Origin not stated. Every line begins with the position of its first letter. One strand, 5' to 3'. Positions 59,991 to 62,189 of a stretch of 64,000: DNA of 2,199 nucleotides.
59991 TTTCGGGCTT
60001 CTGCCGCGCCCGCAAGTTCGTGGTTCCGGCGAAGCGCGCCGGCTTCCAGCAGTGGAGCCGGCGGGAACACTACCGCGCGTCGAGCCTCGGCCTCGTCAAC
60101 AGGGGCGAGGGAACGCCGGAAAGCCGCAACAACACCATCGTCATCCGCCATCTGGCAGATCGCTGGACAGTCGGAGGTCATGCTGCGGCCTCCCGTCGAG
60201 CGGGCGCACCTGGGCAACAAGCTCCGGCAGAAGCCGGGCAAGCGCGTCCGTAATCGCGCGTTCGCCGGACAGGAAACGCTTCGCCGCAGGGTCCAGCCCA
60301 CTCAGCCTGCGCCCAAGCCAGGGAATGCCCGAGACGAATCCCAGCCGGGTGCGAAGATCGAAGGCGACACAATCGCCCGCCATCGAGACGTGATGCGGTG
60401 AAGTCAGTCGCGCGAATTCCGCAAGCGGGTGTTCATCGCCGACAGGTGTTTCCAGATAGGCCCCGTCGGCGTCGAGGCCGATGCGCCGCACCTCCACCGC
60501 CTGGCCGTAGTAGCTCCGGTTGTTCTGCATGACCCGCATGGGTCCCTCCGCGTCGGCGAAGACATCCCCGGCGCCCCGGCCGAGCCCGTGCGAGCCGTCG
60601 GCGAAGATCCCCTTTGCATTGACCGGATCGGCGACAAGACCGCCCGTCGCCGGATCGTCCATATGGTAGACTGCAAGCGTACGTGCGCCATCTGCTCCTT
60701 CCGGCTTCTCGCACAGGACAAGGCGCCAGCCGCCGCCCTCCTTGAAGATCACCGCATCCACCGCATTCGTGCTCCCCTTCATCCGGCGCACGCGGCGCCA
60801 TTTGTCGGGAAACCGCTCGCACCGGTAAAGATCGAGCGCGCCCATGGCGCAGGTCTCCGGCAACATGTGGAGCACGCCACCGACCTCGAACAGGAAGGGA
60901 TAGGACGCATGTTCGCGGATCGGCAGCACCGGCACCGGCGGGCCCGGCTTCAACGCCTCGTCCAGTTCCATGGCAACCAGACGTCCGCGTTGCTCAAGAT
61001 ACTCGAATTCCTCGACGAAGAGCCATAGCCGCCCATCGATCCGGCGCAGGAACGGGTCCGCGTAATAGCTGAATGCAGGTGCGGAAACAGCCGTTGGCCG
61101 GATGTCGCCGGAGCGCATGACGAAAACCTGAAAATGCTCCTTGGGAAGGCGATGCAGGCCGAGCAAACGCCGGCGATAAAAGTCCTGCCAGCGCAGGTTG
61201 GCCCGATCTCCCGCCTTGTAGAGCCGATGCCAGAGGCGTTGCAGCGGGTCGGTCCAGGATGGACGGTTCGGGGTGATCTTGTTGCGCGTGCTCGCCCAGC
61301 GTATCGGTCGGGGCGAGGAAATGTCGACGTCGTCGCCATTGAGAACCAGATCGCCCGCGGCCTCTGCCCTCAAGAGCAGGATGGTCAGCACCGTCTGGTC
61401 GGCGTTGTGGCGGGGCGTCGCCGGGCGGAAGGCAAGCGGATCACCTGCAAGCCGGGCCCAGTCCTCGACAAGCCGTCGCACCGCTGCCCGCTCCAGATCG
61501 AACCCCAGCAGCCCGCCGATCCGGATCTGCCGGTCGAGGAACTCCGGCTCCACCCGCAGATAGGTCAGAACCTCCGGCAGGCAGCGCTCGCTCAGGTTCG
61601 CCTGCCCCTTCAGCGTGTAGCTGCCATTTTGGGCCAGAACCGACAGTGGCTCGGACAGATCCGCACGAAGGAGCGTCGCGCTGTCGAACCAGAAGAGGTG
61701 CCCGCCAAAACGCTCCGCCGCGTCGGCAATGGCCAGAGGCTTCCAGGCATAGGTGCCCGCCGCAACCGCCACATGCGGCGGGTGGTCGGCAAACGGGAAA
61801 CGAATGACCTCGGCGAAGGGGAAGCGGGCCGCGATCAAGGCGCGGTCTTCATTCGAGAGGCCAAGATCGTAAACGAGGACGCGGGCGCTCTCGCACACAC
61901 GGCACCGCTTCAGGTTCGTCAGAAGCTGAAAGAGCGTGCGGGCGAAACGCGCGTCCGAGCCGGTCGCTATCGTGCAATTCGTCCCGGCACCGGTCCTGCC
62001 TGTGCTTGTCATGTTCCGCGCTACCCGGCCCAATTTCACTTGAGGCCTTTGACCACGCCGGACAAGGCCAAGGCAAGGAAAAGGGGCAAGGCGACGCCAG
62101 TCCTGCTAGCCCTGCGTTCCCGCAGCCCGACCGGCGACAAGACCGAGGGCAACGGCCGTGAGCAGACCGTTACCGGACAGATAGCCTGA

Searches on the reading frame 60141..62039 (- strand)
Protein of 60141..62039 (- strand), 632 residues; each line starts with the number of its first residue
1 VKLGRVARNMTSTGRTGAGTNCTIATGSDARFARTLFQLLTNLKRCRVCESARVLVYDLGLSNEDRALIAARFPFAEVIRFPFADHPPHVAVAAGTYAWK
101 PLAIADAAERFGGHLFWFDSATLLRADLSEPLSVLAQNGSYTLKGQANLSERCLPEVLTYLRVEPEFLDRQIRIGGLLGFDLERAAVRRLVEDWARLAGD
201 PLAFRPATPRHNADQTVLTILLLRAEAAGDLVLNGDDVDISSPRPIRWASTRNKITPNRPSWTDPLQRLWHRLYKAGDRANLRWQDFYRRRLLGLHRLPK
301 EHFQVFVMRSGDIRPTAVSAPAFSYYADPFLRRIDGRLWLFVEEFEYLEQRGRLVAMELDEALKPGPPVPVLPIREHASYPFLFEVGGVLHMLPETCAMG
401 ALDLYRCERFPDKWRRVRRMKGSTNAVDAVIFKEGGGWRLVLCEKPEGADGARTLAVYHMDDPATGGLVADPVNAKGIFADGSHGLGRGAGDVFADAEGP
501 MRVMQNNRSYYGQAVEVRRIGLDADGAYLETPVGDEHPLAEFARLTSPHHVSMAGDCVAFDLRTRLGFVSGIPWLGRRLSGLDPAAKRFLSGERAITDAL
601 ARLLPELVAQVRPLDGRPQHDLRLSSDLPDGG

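Call 78: search_protein_families(library=pfam, proteins=[window:60141-62039:-], max_evalue=0.00001)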
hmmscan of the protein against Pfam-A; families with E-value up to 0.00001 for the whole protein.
window:60141-62039:- (632 aa): 1 family
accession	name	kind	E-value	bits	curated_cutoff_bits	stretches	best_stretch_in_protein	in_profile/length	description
PF24793.1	GINT1_N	-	1.4e-13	51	27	1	324-533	58-265/304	Glucosamine inositolphosphorylceramide transferase 1, N-terminal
